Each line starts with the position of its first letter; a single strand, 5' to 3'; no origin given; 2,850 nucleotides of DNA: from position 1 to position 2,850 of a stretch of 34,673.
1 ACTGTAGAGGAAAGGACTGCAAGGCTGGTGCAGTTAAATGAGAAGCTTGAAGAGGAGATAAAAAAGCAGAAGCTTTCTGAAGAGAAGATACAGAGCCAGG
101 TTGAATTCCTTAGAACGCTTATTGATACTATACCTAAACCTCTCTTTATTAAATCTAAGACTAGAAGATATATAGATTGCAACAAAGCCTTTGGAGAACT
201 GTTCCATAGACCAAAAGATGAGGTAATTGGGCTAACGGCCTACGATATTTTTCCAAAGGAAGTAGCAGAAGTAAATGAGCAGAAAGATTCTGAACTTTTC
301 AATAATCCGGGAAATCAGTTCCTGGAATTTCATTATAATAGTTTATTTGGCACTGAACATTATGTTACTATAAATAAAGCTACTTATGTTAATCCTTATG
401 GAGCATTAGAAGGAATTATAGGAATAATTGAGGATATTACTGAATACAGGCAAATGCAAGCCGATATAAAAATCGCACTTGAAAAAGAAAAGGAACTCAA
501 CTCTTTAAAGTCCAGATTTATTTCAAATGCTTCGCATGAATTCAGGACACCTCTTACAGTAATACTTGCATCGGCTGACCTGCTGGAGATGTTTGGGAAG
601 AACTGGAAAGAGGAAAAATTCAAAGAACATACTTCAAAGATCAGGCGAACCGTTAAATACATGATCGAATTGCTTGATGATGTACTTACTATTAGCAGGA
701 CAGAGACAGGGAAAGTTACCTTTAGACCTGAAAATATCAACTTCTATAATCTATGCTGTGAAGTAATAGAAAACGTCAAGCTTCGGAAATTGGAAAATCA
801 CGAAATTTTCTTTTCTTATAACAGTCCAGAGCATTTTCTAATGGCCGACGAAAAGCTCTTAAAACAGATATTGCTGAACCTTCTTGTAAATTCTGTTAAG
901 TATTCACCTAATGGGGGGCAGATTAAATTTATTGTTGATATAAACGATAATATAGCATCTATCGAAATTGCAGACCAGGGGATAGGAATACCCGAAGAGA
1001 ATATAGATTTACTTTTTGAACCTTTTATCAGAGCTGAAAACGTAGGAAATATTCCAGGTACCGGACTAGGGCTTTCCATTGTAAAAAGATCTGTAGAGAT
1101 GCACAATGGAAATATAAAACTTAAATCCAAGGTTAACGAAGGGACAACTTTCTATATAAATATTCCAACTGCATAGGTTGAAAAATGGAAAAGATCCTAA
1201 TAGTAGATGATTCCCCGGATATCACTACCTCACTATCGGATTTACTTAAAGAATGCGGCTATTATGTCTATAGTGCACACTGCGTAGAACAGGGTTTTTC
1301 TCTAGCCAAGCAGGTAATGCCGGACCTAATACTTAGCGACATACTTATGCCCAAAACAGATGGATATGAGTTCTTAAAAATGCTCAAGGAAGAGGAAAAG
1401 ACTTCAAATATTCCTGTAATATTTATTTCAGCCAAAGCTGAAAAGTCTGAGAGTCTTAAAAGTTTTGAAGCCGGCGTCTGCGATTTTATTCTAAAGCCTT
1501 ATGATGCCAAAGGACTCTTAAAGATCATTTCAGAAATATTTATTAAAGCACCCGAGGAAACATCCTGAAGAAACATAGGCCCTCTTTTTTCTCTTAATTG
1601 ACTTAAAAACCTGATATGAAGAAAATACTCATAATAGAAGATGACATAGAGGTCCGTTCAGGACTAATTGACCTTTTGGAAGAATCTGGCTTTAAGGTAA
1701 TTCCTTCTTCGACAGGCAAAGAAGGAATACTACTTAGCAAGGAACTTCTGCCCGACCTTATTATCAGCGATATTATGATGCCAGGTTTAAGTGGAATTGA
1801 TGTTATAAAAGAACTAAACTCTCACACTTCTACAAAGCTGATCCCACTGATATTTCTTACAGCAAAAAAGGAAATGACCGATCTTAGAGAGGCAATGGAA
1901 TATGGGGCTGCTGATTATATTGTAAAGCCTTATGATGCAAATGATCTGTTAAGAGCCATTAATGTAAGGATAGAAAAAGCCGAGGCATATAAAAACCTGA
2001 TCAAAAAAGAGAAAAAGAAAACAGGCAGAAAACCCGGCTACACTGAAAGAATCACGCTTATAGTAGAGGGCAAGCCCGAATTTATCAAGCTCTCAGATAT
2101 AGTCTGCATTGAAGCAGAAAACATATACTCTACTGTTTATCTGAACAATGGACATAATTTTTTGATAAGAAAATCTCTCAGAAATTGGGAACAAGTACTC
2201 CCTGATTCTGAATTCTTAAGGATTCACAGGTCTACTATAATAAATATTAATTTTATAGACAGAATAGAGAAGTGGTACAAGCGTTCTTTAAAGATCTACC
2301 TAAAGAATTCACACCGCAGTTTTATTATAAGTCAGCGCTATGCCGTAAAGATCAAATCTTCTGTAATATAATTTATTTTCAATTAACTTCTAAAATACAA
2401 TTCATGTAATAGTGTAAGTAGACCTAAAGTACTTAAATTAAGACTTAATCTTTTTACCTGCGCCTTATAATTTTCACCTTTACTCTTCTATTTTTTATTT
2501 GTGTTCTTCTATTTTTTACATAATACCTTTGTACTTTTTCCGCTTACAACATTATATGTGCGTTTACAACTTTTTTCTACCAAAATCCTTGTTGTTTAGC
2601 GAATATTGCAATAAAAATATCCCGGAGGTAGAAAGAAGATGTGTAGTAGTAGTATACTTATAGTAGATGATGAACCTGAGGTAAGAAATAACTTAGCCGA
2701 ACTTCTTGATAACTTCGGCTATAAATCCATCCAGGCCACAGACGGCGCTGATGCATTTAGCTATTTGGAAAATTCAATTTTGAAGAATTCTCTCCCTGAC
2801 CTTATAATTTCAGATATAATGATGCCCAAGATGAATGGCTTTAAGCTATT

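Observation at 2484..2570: Two pairs of two-helical-turn direct repeats between the LytTR regulator gene and the hybrid kinase gene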

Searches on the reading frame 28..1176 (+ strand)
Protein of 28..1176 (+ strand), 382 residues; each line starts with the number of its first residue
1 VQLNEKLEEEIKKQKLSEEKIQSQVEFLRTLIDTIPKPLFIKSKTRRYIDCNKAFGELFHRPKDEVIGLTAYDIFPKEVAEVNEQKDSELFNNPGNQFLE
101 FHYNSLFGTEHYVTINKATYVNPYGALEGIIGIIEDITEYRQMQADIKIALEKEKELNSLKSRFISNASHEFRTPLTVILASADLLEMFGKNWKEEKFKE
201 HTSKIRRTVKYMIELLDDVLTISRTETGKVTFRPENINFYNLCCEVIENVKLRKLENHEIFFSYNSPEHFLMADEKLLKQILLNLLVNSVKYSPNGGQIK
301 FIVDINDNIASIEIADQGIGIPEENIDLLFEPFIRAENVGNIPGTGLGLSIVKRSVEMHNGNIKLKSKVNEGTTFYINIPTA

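Call 3: search_protein_families(library=pfam, proteins=[window:28-1176:+], max_evalue=0.001)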
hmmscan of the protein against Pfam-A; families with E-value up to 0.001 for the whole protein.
window:28-1176:+ (382 aa): 6 families
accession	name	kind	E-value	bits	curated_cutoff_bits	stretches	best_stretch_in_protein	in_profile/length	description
PF02518.31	HATPase_c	-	1.1e-28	100.3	26.4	1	274-381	2-109/111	Histidine kinase-, DNA gyrase B-, and HSP90-like ATPase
PF00512.31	HisKA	-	3.4e-16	59.5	26.9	1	161-228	2-66/66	His Kinase A (phospho-acceptor) domain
PF08448.16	PAS_4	-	2.7e-13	50.5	23.1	1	33-141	2-109/110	PAS fold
PF00989.32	PAS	-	4.4e-09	36.8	22.6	1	26-137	1-113/113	PAS fold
PF13426.13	PAS_9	-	7.6e-08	33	27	1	39-139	4-103/103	PAS domain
PF13188.13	PAS_8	-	1.2e-05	25.4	21.8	1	26-75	1-47/65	PAS domain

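Call 62: search_protein_families(library=ncbifam, proteins=[window:28-1176:+], max_evalue=0.00001)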
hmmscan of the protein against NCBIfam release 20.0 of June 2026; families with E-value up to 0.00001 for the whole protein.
window:28-1176:+ (382 aa): 82 families (the best 25 are shown)
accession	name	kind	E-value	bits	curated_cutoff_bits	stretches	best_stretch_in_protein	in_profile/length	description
NF045595.1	HK_scytonemin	equivalog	1.1e-66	225.5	865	1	11-381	267-635/637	scytonemin biosynthesis sensor histidine kinase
NF047874.1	MASE3_PAS_HK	subfamily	3.2e-63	214.6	560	1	4-381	243-625/655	MASE3 domain-containing sensor histidine kinase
NF046044.1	PnpS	equivalog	1.1e-56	192.6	400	1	2-380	31-390/390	two-component system histidine kinase PnpS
NF008302.0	PRK11091.1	equivalog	1.4e-53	182.2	838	1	4-380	133-504/779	aerobic respiration two-component sensor histidine kinase ArcB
NF033092.0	HK_WalK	equivalog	3.2e-49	168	725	1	83-380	310-593/594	cell wall metabolism sensor histidine kinase WalK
TIGR02966.1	phoR_proteo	equivalog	5e-46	157.3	334.2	1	153-378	106-332/333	phosphate regulon sensor histidine kinase PhoR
NF038297.2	hybrid_HK_HrmK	equivalog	2.4e-45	155.3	725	1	134-381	208-457/607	hybrid histidine kinase/response regulator HrmK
TIGR02956.1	TMAO_torS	equivalog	3.1e-44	151.4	676.5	1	155-380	458-681/967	TMAO reductase system sensor histidine kinase/response regulator TorS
NF041947.1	LuxQ_Vibrio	equivalog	3.4e-41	141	1200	1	127-381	438-696/843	quorum-sensing autoinducer 2 sensor kinase/phosphatase LuxQ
NF047465.1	hybrid_HK_LvrA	exception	3.9e-39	134.3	1200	1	139-380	180-421/819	hybrid histidine kinase/response regulator LvrA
NF045911.1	TCSHisKinNblS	equivalog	8.5e-39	133.4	1000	1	11-380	253-619/621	two-component system sensor histidine kinase NblS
NF008468.0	PRK11360.1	equivalog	2.7e-38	131.7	646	1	47-381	289-608/616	two-component system sensor histidine kinase AtoS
NF006800.0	PRK09303.1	equivalog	3.1e-38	131.7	342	1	158-380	146-376/383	histidine kinase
NF040691.1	MtrAB_MtrB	equivalog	7.3e-37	127.5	450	1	140-381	250-492/507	MtrAB system histidine kinase MtrB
NF041735.1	hist_kin_RppB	equivalog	9.9e-36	123.5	400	1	163-380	218-438/438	two-component system sensor histidine kinase RppB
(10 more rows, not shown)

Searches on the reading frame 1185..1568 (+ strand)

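Call 3: search_protein_families(library=pfam, proteins=[window:1185-1568:+], max_evalue=0.001)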
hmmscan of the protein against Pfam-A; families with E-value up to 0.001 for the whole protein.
window:1185-1568:+ (127 aa): 1 family
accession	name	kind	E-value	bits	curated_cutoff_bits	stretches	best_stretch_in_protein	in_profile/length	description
PF00072.30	Response_reg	-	7.4e-26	90.9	30.2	1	4-115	1-110/111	Response regulator receiver domain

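Call 62: search_protein_families(library=ncbifam, proteins=[window:1185-1568:+], max_evalue=0.00001)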
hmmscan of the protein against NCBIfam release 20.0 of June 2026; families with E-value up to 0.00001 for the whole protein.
window:1185-1568:+ (127 aa): 93 families (the best 25 are shown)
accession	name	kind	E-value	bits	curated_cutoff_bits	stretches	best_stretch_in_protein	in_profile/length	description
TIGR02154.1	PhoB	equivalog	5.3e-24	84.8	296.2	1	2-120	3-121/226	phosphate regulon transcriptional regulator PhoB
NF053854.1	RespRegPhoBBctds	equivalog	2.5e-22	79.3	270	1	4-119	1-115/225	two-component system response regulator PhoB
NF045717.1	DVU0259_DivK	exception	8.4e-22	77.5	160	1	2-117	3-114/117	DVU0259 family response regulator domain-containing protein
NF007135.0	PRK09581.1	equivalog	2.7e-21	75.9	474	1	3-112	4-113/457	PleD family two-component system response regulator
NF045944.1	ResRegRpaBCyano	equivalog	2.8e-19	69.4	330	1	5-122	1-115/229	response regulator transcription factor RpaB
NF045505.1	RR_RssB_Pseudo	equivalog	8.1e-19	67.9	700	1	3-112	7-114/394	two-component system response regulator RssB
NF040689.1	MtrAB_MtrA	equivalog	1e-17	64.2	300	1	4-115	1-109/219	MtrAB system response regulator MtrA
NF008199.0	PRK10955.1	equivalog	1.2e-17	64.7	341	1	1-119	1-115/232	envelope stress response regulator transcription factor CpxR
NF040534.1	resp_reg_YycF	equivalog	1.5e-17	63.6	340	1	3-113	2-109/231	response regulator YycF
NF051850.1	RespRegRprY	equivalog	5.3e-17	62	370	1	3-119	6-120/234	response regulator transcription factor RprY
NF007005.1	PRK09468.1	equivalog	5.8e-17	61.9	331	1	2-122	4-122/237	osmolarity response regulator transcription factor OmpR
NF041733.1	resp_reg_CseB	equivalog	5.9e-17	61.8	350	1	3-116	2-112/228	two-component system response regulator CseB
TIGR01818.1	ntrC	equivalog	9.9e-17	60.9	558.6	1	4-117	1-112/463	nitrogen regulation protein NR(I)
NF007982.1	PRK10710.1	equivalog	1.5e-16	60.7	380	1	2-116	8-119/235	envelope stress response regulator BaeR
NF051870.1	NAssimRespRegNtrX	equivalog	1.6e-16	60.3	600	1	1-116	1-116/452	nitrogen assimilation response regulator NtrX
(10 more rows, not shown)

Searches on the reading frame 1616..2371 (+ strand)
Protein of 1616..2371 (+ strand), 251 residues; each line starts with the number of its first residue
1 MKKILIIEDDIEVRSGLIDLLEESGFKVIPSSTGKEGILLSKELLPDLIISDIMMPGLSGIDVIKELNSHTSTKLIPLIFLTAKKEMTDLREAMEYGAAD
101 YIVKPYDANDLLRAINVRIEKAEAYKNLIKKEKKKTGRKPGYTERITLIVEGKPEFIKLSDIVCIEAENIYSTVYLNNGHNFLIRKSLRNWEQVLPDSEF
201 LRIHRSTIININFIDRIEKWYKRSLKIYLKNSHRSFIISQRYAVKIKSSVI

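Call 3: search_protein_families(library=pfam, proteins=[window:1616-2371:+], max_evalue=0.001)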
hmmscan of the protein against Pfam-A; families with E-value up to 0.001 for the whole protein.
window:1616-2371:+ (251 aa): 2 families
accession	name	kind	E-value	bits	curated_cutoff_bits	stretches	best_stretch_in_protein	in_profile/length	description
PF00072.30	Response_reg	-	3.2e-26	92.1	30.2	1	4-115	1-110/111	Response regulator receiver domain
PF04397.21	LytTR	-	5.3e-21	75.1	22.6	1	156-248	5-95/98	LytTr DNA-binding domain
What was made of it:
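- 1616..2371 (+): REC-LytTR response regulator gene (251 aa), the candidate binder of the operator. Pfam gives Response_reg 3e-26 and LytTR 5e-21 (call 3).
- On LytTR-type operator (binding site of an AgrA/AlgR/LytR-family regulator): Pfam gives LytTR E=5e-21 for 1616-2371 (call 3).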

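Call 13: find_encoding_contigs(protein=window:1616-2371:+, flank=6000, max_places=10)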
Protein window:1616-2371:+ (251 aa): 2 contigs read that carry it; 2 places shown.
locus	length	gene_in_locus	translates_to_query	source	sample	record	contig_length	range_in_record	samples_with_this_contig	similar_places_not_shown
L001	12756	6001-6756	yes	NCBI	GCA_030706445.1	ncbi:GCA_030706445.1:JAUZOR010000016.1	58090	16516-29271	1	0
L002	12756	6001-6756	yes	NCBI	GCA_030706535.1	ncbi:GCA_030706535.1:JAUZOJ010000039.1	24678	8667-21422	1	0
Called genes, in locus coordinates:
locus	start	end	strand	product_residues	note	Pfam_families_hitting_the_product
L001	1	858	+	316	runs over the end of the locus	PF13354:Beta-lactamase2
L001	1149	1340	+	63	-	-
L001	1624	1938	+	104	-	PF00532:Peripla_BP_1 (weak)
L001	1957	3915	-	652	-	PF00578:AhpC-TSA, PF08534:Redoxin (weak), PF13905:Thioredoxin_8, PF08450:SGL (faint), PF01436:NHL (faint), PF25021:TEN_NHL (faint)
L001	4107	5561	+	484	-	PF00989:PAS, PF08448:PAS_4, PF13188:PAS_8 (faint), PF13426:PAS_9, PF00512:HisKA, PF02518:HATPase_c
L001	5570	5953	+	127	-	PF00072:Response_reg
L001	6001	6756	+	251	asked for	PF00072:Response_reg, PF04397:LytTR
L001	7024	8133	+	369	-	PF00072:Response_reg, PF13581:HATPase_c_2 (faint), PF00512:HisKA, PF02518:HATPase_c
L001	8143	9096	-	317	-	PF00478:IMPDH, PF03060:NMO, PF05690:ThiG (weak), PF01070:FMN_dh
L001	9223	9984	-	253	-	PF01904:DUF72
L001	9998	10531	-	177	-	PF00080:Sod_Cu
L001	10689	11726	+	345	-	PF03417:AAT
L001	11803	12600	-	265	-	PF05239:PRC (weak)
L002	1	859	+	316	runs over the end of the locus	PF13354:Beta-lactamase2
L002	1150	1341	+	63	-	-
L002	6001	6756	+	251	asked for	PF00072:Response_reg, PF04397:LytTR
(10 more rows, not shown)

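Call 16: find_related_loci(query=window:1616-2371:+, collection=genome_contigs, flank=4000)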
Query window:1616-2371:+ (251 aa) in genome_contigs; peptide patterns used: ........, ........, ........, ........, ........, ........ (x = any residue, [..] = any of these).
600 stretches matched a pattern (row limit reached: there are more); 580 encode a relative of the query (tblastn E <= 1e-3); the best 80 are kept; 80 distinct loci.
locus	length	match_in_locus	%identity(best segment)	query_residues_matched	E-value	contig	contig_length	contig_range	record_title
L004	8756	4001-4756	46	1-251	7e-68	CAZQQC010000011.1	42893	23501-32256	MAG TPA_asm: uncultured Melioribacter sp. isolate SRP093762_co1_172 genome assembly, contig: NODE_554_length_42893_cov_1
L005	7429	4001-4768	42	3-248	4e-62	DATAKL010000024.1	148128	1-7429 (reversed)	MAG TPA_asm: Ignavibacteriales bacterium isolate SMAG_U6937 k141_9822, whole genome shotgun sequence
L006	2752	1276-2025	44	1-250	1e-58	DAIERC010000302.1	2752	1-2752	MAG TPA_asm: Ignavibacteriales bacterium isolate clean1197 k141_2165041, whole genome shotgun sequence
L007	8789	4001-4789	36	1-248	2e-48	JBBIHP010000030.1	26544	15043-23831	MAG: Ignavibacteria bacterium isolate RSS170216_bin_117 NODE_838_length_26544_cov_5.741931, whole genome shotgun sequenc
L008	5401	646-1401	48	2-251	1e-73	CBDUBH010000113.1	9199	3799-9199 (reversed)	MAG TPA_asm: uncultured Melioribacteraceae bacterium isolate ERR2431955_binner123_Refined_67 genome assembly, contig: ER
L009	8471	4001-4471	43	1-147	9e-35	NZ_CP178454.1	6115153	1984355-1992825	Anabaena azotica SJ-1 chromosome, complete genome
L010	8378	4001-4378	49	1-126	6e-35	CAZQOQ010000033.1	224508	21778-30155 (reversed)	MAG TPA_asm: uncultured Flavobacteriales bacterium isolate binchicken_co200_93 genome assembly, contig: k141_1728904, wh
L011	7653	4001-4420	51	1-130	2e-34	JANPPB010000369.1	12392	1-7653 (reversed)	MAG: Segetibacter sp. isolate VAR_83_metabat_506 VAR_83_k141_5283578, whole genome shotgun sequence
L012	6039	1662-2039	48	1-126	7e-33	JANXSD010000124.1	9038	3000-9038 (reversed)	MAG: Bacteroidetes bacterium isolate 336R_metabat_52 336R_k141_1929393, whole genome shotgun sequence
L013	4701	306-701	42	1-132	7e-33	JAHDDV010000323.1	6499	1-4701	MAG: Chitinophagales bacterium isolate MAG-166 RZ_32220, whole genome shotgun sequence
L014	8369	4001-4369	47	1-123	3e-32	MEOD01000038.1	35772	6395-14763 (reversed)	MAG: Bacteroidetes bacterium GWF2_29_10 gwf2_scaffold_1963, whole genome shotgun sequence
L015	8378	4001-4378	49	1-126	3e-32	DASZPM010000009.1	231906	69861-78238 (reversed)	MAG TPA_asm: Chitinophagaceae bacterium isolate SMAG_U5971 k141_847736, whole genome shotgun sequence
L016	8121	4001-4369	47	1-123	5e-32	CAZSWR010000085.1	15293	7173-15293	MAG TPA_asm: uncultured Hyphomicrobiales bacterium isolate SRP216815_co1_98 genome assembly, contig: NODE_4783_length_15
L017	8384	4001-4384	47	1-128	4e-32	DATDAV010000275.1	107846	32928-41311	MAG TPA_asm: Chryseolinea sp. isolate SMAG_U105 k141_2540391, whole genome shotgun sequence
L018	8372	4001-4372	48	1-124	7e-32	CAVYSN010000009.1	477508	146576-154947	MAG: uncultured bacterium isolate MFD05674.bin.2.95 genome assembly, contig: contig_32012, whole genome shotgun sequence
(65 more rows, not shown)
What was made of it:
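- Tried and rejected: Genome scan with the LytTR protein (call 16).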

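Call 62: search_protein_families(library=ncbifam, proteins=[window:1616-2371:+], max_evalue=0.00001)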
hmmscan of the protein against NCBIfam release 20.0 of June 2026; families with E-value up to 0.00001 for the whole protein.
window:1616-2371:+ (251 aa): 92 families (the best 25 are shown)
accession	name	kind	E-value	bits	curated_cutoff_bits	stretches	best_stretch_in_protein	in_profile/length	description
TIGR02154.1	PhoB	equivalog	1.7e-26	92.9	296.2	1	2-121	3-122/226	phosphate regulon transcriptional regulator PhoB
NF010684.1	PRK14084.1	equivalog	9.6e-25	87.8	375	1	3-248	2-250/254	response regulator transcription factor LytR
NF045505.1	RR_RssB_Pseudo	equivalog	9.6e-24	84.1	700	1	3-113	7-115/394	two-component system response regulator RssB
NF040689.1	MtrAB_MtrA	equivalog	8.4e-23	80.8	300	1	4-125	1-119/219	MtrAB system response regulator MtrA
NF041733.1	resp_reg_CseB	equivalog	1.5e-21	76.8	350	1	3-133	2-129/228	two-component system response regulator CseB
NF053854.1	RespRegPhoBBctds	equivalog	3e-21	75.8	270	1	4-134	1-130/225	two-component system response regulator PhoB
TIGR01387.1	cztR_silR_copR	subfamily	1.7e-20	73.6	279.2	1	4-126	1-121/218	heavy metal response regulator transcription factor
NF045944.1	ResRegRpaBCyano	equivalog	6.4e-20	71.5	330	1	5-130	1-123/229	response regulator transcription factor RpaB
NF007546.0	PRK10161.1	equivalog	2.3e-19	69.9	471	1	2-119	3-120/229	phosphate response regulator transcription factor PhoB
NF007135.0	PRK09581.1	equivalog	2.4e-19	69.5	474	1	3-115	4-116/457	PleD family two-component system response regulator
NF008677.0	PRK11697.1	equivalog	4.2e-19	68.8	246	1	1-249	1-234/238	two-component system response regulator BtsR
NF008199.0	PRK10955.1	equivalog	6.4e-19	68.8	341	1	1-123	1-119/232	envelope stress response regulator transcription factor CpxR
NF008469.0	PRK11361.1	equivalog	8.5e-19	67.6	714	1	2-128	5-128/461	acetoacetate metabolism transcriptional regulator AtoC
NF051850.1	RespRegRprY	equivalog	1.3e-18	67.3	370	1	3-127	6-128/234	response regulator transcription factor RprY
NF006900.1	PRK09390.1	equivalog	1.3e-18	67.2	255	1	3-133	6-134/203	response regulator FixJ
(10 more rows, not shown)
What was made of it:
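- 1616..2371 (+): NCBIfam scores fall below the cut-offs for LytR and BtsR (call 62).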

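Call 63: search_solved_structures(query=window:1616-2371:+, max_evalue=0.001)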
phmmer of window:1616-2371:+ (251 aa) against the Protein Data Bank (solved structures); distinct sequences matched with E-value up to 0.001: 273 (the best 60 are shown).
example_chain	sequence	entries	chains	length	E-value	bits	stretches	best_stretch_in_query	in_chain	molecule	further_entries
12aw_A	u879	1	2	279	1.1e-19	74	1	4-125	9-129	HYBRID TWO-COMPONENT SYSTEM PROTEIN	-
9xzo_A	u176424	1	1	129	1.5e-19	73.6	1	1-113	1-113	De novo protein M1X0B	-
1zes_A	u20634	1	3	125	9.8e-19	70.9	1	2-117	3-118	Phosphate regulon transcriptional regulatory protein phoB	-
1b00_A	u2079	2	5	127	9.8e-19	70.9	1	2-117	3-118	PHOSPHATE REGULON TRANSCRIPTIONAL REGULATORY PROTEIN PHOB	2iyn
3nhz_A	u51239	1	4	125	1.3e-18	70.5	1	2-121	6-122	Two component system transcriptional regulator mtrA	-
1mvo_A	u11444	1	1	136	5.2e-18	68.6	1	2-120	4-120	PhoP response regulator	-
2gwr_A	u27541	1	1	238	6.4e-18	68.3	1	2-121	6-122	DNA-binding response regulator mtrA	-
9g85_A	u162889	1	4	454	1.1e-17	67.5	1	5-141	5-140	Response regulator PleD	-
2wb4_A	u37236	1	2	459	1.1e-17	67.5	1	5-141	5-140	DIGUANYLATE CYCLASE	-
9g86_A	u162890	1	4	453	1.3e-17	67.3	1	4-142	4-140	Response regulator PleD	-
1w25_A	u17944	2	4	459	1.4e-17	67.2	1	4-141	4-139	STALKED-CELL DIFFERENTIATION CONTROLLING PROTEIN | RESPONSE REGULATOR PLED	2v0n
3eq2_A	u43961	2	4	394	3.1e-17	66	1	4-112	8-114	Probable two-component response regulator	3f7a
2jb9_A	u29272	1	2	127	4.7e-17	65.4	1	2-117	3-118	PHOSPHATE REGULON TRANSCRIPTIONAL REGULATORY PROTEIN PHOB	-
6ifh_A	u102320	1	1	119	1.4e-16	63.9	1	1-118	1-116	Sporulation initiation phosphotransferase F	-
4uhj_A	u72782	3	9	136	1.7e-16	63.6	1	1-120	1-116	TRANSCRIPTIONAL REGULATORY PROTEIN CPXR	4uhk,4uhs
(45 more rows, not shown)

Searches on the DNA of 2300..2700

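Call 45: search_rna_families(source=window, start=2300, end=2700, threshold=evalue, max_evalue=1)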
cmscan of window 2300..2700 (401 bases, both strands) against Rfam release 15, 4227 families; matches with E-value up to 1: 0.
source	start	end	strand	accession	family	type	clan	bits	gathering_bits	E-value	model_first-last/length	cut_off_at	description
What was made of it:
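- Tried and rejected: Rfam at E<=1 on 2300-2700 (call 45).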
